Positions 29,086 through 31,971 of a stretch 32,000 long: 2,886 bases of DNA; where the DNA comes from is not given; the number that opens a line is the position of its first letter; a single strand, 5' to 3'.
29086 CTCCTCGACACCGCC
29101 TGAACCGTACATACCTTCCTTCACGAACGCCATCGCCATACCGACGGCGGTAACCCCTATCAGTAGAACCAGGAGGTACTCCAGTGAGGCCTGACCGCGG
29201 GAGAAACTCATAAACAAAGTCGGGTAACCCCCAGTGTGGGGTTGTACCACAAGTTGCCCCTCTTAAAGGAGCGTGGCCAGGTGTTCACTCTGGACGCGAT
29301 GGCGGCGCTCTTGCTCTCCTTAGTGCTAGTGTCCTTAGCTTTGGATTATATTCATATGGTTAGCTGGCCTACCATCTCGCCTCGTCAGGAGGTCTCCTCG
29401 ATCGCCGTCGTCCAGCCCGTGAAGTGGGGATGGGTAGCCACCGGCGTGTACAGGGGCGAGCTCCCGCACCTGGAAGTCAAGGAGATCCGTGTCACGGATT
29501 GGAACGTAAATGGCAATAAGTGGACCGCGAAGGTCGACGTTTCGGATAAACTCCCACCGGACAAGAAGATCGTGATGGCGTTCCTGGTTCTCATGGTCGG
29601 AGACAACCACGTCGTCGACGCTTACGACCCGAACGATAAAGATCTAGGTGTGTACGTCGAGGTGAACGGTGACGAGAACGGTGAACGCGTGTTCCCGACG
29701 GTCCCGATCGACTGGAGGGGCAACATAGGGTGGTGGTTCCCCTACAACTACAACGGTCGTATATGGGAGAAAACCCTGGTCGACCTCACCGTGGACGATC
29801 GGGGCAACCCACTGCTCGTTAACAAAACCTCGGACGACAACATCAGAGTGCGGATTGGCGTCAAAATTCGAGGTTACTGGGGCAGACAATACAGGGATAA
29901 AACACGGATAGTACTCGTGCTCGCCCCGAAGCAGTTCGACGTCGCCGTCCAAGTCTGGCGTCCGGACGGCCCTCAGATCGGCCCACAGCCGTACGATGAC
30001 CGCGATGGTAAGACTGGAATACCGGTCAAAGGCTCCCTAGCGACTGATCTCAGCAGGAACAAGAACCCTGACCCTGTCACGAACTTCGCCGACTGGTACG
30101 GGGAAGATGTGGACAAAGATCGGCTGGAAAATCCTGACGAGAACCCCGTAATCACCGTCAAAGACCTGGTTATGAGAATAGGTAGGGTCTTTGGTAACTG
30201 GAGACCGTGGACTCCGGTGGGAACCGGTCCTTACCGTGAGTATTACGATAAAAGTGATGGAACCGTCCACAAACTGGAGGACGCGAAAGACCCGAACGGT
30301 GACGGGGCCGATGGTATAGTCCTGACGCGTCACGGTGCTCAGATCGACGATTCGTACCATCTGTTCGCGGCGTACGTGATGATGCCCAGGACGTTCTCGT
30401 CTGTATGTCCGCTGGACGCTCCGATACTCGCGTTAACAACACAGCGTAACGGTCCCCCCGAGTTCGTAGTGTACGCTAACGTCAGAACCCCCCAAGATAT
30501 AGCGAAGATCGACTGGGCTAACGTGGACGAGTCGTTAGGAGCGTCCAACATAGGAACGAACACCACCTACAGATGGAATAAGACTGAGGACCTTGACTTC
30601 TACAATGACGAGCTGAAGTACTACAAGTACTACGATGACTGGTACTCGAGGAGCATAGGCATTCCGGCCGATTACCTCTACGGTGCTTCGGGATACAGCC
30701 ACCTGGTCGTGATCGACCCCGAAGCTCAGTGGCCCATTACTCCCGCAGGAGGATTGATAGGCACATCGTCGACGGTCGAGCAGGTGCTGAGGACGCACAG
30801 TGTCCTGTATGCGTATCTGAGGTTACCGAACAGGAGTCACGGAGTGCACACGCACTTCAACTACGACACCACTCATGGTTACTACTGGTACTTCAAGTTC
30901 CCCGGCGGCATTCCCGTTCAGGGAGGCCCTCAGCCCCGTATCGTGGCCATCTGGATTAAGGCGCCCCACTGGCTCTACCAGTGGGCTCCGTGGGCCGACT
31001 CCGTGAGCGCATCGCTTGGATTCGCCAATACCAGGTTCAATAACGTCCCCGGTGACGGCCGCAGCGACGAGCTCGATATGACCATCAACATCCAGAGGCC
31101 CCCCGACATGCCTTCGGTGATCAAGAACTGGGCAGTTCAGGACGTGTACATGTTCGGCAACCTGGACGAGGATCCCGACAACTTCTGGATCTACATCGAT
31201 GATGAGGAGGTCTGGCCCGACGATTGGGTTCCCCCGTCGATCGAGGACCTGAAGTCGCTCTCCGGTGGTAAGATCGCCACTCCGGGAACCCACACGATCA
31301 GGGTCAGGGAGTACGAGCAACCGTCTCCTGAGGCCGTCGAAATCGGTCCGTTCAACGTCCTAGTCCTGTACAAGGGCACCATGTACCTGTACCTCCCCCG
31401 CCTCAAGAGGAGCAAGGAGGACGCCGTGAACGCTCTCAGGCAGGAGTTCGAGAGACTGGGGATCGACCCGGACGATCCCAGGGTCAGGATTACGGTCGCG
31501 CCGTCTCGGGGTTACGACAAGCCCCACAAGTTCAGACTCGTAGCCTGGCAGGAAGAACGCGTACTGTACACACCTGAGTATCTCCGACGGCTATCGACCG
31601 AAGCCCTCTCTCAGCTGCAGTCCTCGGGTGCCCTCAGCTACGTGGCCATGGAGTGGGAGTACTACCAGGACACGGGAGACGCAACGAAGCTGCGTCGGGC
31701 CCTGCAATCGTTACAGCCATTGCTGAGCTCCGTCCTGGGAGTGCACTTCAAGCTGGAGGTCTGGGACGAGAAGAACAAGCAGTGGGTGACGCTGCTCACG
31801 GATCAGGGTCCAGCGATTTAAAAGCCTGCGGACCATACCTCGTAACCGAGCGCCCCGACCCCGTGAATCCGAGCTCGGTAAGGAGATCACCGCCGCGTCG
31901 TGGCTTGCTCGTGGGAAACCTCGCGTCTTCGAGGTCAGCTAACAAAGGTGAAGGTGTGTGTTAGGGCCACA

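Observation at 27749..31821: Compact type IV pilin-like locus: three small prepilins plus a divergent 861-aa prepilin-like giant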

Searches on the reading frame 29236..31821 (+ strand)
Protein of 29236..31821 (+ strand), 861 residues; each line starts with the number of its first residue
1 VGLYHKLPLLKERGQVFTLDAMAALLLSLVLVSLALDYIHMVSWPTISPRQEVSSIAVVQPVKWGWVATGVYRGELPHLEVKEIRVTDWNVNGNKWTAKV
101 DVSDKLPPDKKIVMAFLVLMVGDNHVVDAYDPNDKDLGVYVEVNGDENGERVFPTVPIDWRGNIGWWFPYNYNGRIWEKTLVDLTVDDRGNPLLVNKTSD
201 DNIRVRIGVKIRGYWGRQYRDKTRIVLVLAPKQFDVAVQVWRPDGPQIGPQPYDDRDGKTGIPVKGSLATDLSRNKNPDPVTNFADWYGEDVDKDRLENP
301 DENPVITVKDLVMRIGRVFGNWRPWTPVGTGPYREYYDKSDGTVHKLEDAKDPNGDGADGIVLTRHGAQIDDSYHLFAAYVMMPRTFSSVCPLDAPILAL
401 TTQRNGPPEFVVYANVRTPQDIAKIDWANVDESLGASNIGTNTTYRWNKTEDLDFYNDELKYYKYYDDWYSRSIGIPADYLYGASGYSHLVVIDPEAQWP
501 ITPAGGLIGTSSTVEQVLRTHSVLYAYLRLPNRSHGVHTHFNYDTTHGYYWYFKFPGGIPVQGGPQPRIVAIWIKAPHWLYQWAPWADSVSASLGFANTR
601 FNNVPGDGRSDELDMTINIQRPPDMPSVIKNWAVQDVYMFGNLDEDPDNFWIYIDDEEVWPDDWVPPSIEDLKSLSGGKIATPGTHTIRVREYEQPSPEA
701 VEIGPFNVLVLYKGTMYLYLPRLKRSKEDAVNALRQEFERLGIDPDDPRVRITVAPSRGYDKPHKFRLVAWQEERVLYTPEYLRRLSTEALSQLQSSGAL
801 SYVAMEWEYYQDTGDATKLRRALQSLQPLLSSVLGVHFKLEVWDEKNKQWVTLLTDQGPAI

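Call 3: search_protein_families(library=pfam, proteins=[window:29236-31821:+], max_evalue=1)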
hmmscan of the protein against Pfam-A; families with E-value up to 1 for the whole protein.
window:29236-31821:+ (861 aa): 0 families

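Call 4: search_protein_families(library=ncbifam, proteins=[window:29236-31821:+], max_evalue=1)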
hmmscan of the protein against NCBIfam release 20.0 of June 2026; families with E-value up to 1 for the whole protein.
window:29236-31821:+ (861 aa): 0 families

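Call 10: find_encoding_contigs(protein=window:29236-31821:+, flank=10000, max_places=6)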
Protein window:29236-31821:+ (861 aa): no gene with exactly this product is on record in the collection.

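Call 11: find_homologous_proteins(query=window:29236-31821:+, max_evalue=0.001)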
Query window:29236-31821:+ (861 aa): 5 proteins with E <= 0.001 among 8000 candidates.
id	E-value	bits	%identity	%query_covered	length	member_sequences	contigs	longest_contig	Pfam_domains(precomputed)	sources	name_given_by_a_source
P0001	0.0e+0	2020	100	99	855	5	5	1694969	-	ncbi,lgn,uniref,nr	ncbi:hypothetical protein [Methanopyrus kandleri]|uniref:Uncharacterized protein n=1 Tax=Methanopyru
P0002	0.0e+0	1653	82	99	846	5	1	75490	-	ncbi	ncbi:hypothetical protein [Methanopyrus sp.]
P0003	0.0e+0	1632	83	99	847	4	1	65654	-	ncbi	ncbi:hypothetical protein [Methanopyrus sp.]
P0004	6.4e-240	817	50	93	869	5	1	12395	-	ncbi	-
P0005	5.2e-236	804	50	93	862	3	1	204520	-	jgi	-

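Call 12: find_encoding_contigs(protein=P0001, flank=10000, max_places=3)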
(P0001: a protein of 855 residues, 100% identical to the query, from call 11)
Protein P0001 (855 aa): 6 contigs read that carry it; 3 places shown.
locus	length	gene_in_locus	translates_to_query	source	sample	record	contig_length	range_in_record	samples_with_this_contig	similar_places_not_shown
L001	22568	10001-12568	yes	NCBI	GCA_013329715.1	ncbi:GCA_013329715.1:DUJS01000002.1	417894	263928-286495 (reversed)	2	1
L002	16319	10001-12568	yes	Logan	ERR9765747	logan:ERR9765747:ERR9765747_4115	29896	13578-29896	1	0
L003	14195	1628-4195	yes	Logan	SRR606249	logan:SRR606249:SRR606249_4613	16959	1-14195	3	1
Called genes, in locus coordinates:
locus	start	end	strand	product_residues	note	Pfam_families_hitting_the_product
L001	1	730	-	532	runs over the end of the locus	PF04563:RNA_pol_Rpb2_1, PF04561:RNA_pol_Rpb2_2, PF04565:RNA_pol_Rpb2_3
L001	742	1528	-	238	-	PF13183:Fer4_8 (faint), PF14697:Fer4_21 (weak), PF00037:Fer4, PF12797:Fer4_2 (weak), PF13237:Fer4_10 (weak), PF12838:Fer4_7 (weak), PF13187:Fer4_9 (weak), PF14697:Fer4_21 (weak), +7 more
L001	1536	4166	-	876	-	-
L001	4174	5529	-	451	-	PF00149:Metallophos, PF12850:Metallophos_2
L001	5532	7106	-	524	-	PF09378:HAS-barrel, PF01935:DUF87, PF12846:AAA_10 (faint)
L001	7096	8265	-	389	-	PF09376:NurA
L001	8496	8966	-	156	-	PF04021:Class_IIIsignal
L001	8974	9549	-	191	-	-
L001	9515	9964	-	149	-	-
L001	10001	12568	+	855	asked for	-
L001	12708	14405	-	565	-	-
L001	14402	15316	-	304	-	-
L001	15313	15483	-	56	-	-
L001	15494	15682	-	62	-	-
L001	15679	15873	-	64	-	-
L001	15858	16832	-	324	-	PF01478:Peptidase_A24, PF06819:Arc_PepC (faint)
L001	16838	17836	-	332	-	-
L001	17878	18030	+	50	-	-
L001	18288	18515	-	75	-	-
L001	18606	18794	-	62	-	-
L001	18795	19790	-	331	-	PF00482:T2SSF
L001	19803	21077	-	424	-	PF00482:T2SSF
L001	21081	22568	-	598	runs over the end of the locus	PF00437:T2SSE, PF23989:PilB3_C (weak)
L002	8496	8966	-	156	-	PF04021:Class_IIIsignal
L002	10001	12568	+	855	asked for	-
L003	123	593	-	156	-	PF04021:Class_IIIsignal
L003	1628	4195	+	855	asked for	-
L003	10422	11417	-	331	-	PF00482:T2SSF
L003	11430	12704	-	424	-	PF00482:T2SSF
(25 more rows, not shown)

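Call 13: find_encoding_contigs(protein=P0005, flank=10000, max_places=3)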
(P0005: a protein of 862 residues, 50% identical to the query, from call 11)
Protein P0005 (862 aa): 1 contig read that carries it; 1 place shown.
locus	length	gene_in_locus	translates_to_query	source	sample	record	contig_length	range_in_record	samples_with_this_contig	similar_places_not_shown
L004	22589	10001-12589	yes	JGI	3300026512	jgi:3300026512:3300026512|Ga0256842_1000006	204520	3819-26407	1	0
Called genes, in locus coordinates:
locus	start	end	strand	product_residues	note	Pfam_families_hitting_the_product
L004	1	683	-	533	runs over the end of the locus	PF04563:RNA_pol_Rpb2_1, PF04561:RNA_pol_Rpb2_2, PF04565:RNA_pol_Rpb2_3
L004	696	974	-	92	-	PF01191:RNA_pol_Rpb5_C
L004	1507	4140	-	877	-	-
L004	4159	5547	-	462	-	PF00149:Metallophos, PF12850:Metallophos_2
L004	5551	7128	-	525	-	PF09378:HAS-barrel, PF01935:DUF87, PF12846:AAA_10 (faint)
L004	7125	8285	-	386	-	PF09376:NurA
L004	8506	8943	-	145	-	-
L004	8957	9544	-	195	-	PF04021:Class_IIIsignal (weak)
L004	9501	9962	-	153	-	-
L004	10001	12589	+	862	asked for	-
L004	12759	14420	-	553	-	-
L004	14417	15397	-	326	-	-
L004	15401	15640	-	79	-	PF04021:Class_IIIsignal (weak)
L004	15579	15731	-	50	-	-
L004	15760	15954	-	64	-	-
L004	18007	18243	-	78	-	PF04021:Class_IIIsignal (weak)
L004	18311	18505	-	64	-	PF04021:Class_IIIsignal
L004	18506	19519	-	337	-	PF00482:T2SSF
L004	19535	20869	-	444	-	PF00482:T2SSF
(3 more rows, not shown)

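Call 14: find_encoding_contigs(protein=P0004, flank=10000, max_places=3)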
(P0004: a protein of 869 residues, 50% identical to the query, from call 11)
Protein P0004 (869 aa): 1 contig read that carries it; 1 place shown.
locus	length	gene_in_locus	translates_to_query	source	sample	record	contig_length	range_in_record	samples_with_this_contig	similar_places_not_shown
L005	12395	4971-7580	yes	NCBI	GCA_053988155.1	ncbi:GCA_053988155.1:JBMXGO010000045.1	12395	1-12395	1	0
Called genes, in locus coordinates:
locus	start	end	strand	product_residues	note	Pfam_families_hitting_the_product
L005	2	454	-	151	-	?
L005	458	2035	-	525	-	PF09378:HAS-barrel, PF01935:DUF87, PF05872:HerA_C (faint), PF12846:AAA_10 (faint)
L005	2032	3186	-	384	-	PF09376:NurA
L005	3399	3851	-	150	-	-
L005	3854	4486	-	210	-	-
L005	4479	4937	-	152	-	-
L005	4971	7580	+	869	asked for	-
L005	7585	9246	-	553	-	-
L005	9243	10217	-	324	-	-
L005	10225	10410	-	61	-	-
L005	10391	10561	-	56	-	-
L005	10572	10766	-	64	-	-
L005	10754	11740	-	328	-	PF01478:Peptidase_A24, PF06819:Arc_PepC (weak)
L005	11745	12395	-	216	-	?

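Call 21: search_protein_families(library=pfam, proteins=[L001:12708-14405:-, L001:14402-15316:-, L001:15313-15558:-, L001:15494-15682:-, L001:15679-15873:-, L001:15858-16832:-, L001:16838-17836:-, L001:17901-18152:-, L001:18288-18524:-, L001:18606-18794:-], max_evalue=0.1)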
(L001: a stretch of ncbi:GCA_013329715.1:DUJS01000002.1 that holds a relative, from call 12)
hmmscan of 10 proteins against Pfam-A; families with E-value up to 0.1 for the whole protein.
L001:12708-14405:- (565 aa): 0 families

L001:14402-15316:- (304 aa): 0 families

L001:15313-15558:- (81 aa): 0 families

L001:15494-15682:- (62 aa): 2 families
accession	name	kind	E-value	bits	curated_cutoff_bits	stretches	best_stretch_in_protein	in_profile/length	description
PF10177.14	DUF2371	-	0.0072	17.1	22.9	1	9-41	43-74/143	Uncharacterised conserved protein (DUF2371)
PF22852.1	SoxE_N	-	0.052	13.8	27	1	10-29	10-29/48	Sulfocyanin, N-terminal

L001:15679-15873:- (64 aa): 1 family
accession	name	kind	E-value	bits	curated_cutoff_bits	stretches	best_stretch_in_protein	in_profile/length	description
PF04021.17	Class_IIIsignal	-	5.4e-05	23.4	23.7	1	6-29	2-25/27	Class III signal peptide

L001:15858-16832:- (324 aa): 2 families
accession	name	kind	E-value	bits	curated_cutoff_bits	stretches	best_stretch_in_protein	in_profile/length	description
PF01478.23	Peptidase_A24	-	8.3e-18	65.2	26.5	1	8-112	3-104/104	Type IV leader peptidase family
PF06819.16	Arc_PepC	-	1e-05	26.1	23.4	1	224-287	26-98/110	Archaeal Peptidase A24 C-terminal Domain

L001:16838-17836:- (332 aa): 0 families

L001:17901-18152:- (83 aa): 1 family
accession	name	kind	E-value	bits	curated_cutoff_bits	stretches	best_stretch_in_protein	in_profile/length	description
PF04021.17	Class_IIIsignal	-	0.00049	20.4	23.7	1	19-42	3-26/27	Class III signal peptide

L001:18288-18524:- (78 aa): 3 families
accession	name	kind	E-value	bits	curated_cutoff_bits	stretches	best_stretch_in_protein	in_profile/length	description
PF04021.17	Class_IIIsignal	-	4.2e-05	23.8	23.7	1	15-39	2-26/27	Class III signal peptide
PF16982.10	Flp1_like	-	0.026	14.4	33.5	1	9-34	1-26/49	Putative Flagellin, Flp1-like, domain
PF04964.19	Flp_Fap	-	0.027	14.7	32.2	1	10-37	1-27/46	Flp/Fap pilin component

L001:18606-18794:- (62 aa): 2 families
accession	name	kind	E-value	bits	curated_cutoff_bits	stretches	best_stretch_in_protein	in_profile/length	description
PF04021.17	Class_IIIsignal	-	0.00046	20.5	23.7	1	5-29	3-27/27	Class III signal peptide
PF05545.16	FixQ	-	0.1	13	29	0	13-40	14-41/49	Cbb3-type cytochrome oxidase component FixQ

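Call 36: search_protein_families(library=ncbifam, proteins=[L001:15858-16832:-, L001:16838-17836:-, L001:18795-19790:-, L001:19803-21077:-, L001:21081-22421:-, L001:12708-14405:-, L001:14402-15316:-], max_evalue=0.01)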
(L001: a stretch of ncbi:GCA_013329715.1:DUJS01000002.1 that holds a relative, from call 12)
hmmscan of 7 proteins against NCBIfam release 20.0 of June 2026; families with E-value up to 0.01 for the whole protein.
L001:15858-16832:- (324 aa): 1 family
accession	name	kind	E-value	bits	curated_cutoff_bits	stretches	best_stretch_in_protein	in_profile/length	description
NF053826.1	PrePilPeptEppA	equivalog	4e-09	36.3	450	1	4-314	5-331/334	prepilin peptidase EppA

L001:16838-17836:- (332 aa): 0 families

L001:18795-19790:- (331 aa): 3 families
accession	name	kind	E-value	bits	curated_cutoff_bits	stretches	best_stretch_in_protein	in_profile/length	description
NF046075.1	UpsF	equivalog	1.3e-08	34.1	400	1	19-214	230-405/484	membrane pilin protein UpsF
NF053673.1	bindosome_BasF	exception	1.9e-05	23.4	1300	1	40-171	127-258/656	bindosome assembly system membrane anchoring protein BasF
NF004705.1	PRK06041.1-3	equivalog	0.0061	15.6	400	1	62-214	190-345/465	archaellar assembly protein ArlJ/FlaJ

L001:19803-21077:- (424 aa): 8 families
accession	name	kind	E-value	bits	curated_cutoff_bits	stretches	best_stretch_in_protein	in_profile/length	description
NF046075.1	UpsF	equivalog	9.5e-12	44.4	400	1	194-406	39-246/484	membrane pilin protein UpsF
NF004705.1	PRK06041.1-3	equivalog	1.5e-08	34.1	400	1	212-383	215-379/465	archaellar assembly protein ArlJ/FlaJ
NF004704.2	PRK06041.1-2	equivalog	7.6e-07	28.2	550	1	186-369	11-199/555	archaellar assembly protein ArlJ/FlaJ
TIGR02120.1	GspF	equivalog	1.3e-06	27.9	424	1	249-384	63-187/401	type II secretion system inner membrane protein GspF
NF053673.1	bindosome_BasF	exception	6.9e-06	24.9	1300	1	189-402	146-359/656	bindosome assembly system membrane anchoring protein BasF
NF007861.0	PRK10573.1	equivalog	0.00063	18.9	401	1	249-383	59-183/401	protein transport protein HofC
NF003045.0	PRK03954.1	equivalog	0.0033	17.5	162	0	134-183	11-58/121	ribonuclease P protein component 4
NF052607.1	T4PiliAsmPilCThrm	equivalog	0.0041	16.3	700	1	254-380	71-187/406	type IV pilus assembly protein PilC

L001:21081-22421:- (446 aa): 25 families
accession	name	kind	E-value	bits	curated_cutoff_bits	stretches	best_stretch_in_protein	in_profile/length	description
NF058587.1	archaellum_moto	equivalog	1.6e-98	330.7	550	1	43-433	134-520/527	archaellum flagellar ATPase motor FlaI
TIGR03819.1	heli_sec_ATPase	hypoth_equivalog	1e-74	251.8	373.15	1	46-311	42-298/340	TadA family conjugal transfer-associated ATPase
TIGR02782.1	TrbB_P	equivalog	2.4e-53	181.4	304.55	1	57-355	12-297/303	P-type conjugative transfer ATPase TrbB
NF053672.1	bindosome_BasE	exception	1.7e-52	178.8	1000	1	106-433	184-510/512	bindosome assembly system ATPase subunit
TIGR02788.1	VirB11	equivalog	2.7e-51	174.4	249.95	2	181-312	134-264/308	P-type DNA transfer ATPase VirB11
NF010469.0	PRK13894.1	subfamily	1.6e-46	159.1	508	1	98-356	58-312/320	conjugal transfer ATPase TrbB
NF010475.0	PRK13900.1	equivalog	2.6e-40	138.5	389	2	182-348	151-322/333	type IV secretion system ATPase VirB11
NF010407.0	PRK13833.1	subfamily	7.2e-40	137.4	499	1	94-359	48-308/323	conjugal transfer protein TrbB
NF010425.0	PRK13851.1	equivalog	1.5e-29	103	461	1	182-305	153-275/344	type IV secretion system protein VirB11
NF041000.1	ATPase_ComGA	equivalog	6.8e-20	71.2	300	1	194-317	131-249/267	competence type IV pilus ATPase ComGA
TIGR01420.1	pilT_fam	subfamily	1e-18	67.7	319.1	1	194-312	125-241/343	PilT/PilU family type 4a pilus ATPase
TIGR02538.1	type_IV_pilB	equivalog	1.1e-18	67.2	675.65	1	193-338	318-455/564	type IV-A pilus assembly ATPase PilB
NF007755.0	PRK10436.1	equivalog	1.3e-17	63.7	617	1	193-337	221-357/465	type II secretion system protein GspE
TIGR02533.1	type_II_gspE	equivalog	8.3e-16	57.7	630.25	1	194-330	246-374/486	type II secretion system ATPase GspE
NF053534.1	T4PilAsmATPsTfpB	equivalog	3.3e-15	55.5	850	1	167-344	312-481/584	type IV pilus assembly ATPase TfpB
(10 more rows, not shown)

L001:12708-14405:- (565 aa): 0 families

L001:14402-15316:- (304 aa): 0 families

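Call 37: predict_structure(alignment_id=A1)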
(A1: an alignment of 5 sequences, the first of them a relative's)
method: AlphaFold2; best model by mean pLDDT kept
length: 855 residues; sequences in the alignment: 5
mean_pLDDT: 38.8   pTM: 0.30
mean pLDDT of the five models: 38.8, 38.8, 36.9, 36.0, 35.8
residues with pLDDT >= 90: 8; 70-90: 80; 50-70: 128; < 50: 639
segments of 3 or more residues with pLDDT < 50: 1-11, 31-71, 115-127, 139-191, 206-213, 227-648, 654-717, 734-737, 741-755
pLDDT, mean of each block of 10 residues (from residue 1): 35 53 56 28 22 27 38 61 69 70 56 44 47 55 35 27 25 38 40 59 51 55 49 26 25 23 24 23 24 28 31 22 22 26 21 22 31 23 20 21 24 29 27 23 21 21 21 21 30 28 28 28 25 22 22 21 31 29 21 23 36 39 33 28 44 41 39 42 37 21 25 41 55 51 39 55 75 77 62 66 84 82 76 87 90 83
secondary structure, 60 per line:
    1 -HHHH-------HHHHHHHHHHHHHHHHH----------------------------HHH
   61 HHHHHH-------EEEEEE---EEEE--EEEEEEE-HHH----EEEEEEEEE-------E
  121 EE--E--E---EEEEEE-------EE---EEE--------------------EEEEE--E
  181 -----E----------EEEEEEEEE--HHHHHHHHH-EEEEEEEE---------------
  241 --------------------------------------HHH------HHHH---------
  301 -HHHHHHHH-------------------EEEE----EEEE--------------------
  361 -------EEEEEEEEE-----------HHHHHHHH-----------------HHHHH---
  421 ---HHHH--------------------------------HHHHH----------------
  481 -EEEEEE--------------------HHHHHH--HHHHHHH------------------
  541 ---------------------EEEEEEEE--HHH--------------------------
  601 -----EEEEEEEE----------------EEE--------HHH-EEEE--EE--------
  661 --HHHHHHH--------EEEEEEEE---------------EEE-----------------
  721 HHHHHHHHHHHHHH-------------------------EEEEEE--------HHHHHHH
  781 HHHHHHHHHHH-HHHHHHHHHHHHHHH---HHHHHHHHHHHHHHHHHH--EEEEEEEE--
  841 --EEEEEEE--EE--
elements in order (helices of 4 or more, strands of 3 or more residues): H2-5 H13-29 H58-66 E74-79 E83-86 E89-95 E104-112 E120-122 E132-137 E150-152 E173-177 E197-205 H208-216 E218-225 H288-291 H302-309 E329-332 E337-340 E368-376 H388-395 H413-417 H424-427 H460-464 E482-487 H508-513 H516-522 E562-569 E606-613 E630-632 E645-648 H663-669 E678-685 E701-703 H721-734 E760-765 H774-791 H793-807 H811-828 E831-838 E843-849

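Call 38: search_protein_representatives(alignment_id=A1)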
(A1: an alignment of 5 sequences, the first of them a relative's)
Query: 5 sequences, 850 profile positions. Proteins with E-value up to 0.001 (for the whole library): 2; up to 1e-10: 2; up to 1e-30: 2. The best 2 are listed.
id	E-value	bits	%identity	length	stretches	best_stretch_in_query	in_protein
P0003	0.0e+00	1730.2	-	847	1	1-850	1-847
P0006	6.9e-52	193.2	-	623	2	619-838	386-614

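Call 41: find_encoding_contigs(protein=P0006, flank=10000, max_places=3)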
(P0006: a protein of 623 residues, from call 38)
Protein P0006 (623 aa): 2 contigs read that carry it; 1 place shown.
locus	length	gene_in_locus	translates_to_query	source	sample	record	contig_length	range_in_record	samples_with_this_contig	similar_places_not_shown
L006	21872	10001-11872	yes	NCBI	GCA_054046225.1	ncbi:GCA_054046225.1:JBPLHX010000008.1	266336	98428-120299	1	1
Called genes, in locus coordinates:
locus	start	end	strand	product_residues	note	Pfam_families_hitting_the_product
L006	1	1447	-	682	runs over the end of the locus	-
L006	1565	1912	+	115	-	PF03479:PCC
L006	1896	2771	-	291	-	PF00557:Peptidase_M24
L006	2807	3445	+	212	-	-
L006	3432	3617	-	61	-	-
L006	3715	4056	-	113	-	PF01893:UPF0058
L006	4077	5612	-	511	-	PF00158:Sigma54_activat (faint), PF01078:Mg_chelatase, PF05496:RuvB_N (faint), PF13401:AAA_22 (faint), PF00004:AAA (faint), PF07728:AAA_5 (faint)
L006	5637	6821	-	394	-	PF01751:Toprim, PF13155:Toprim_2, PF13662:Toprim_4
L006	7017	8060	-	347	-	PF00044:Gp_dh_N (weak), PF01113:DapB_N (weak), PF02800:Gp_dh_C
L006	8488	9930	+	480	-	PF00171:Aldedh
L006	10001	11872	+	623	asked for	-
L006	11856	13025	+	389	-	PF01837:HcyBio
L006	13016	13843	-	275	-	-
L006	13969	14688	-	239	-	PF10609:ParA (faint), PF12838:Fer4_7 (faint), PF13187:Fer4_9 (faint), PF13484:Fer4_16 (faint), PF14697:Fer4_21 (faint), PF25160:LdpA_Fe-S-bd (faint), PF00037:Fer4 (weak), PF13237:Fer4_10 (faint)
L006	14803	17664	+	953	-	PF00133:tRNA-synt_1, PF01406:tRNA-synt_1e (faint), PF09334:tRNA-synt_1g, PF13603:tRNA-synt_1_2 (weak), PF09334:tRNA-synt_1g, PF08264:Anticodon_1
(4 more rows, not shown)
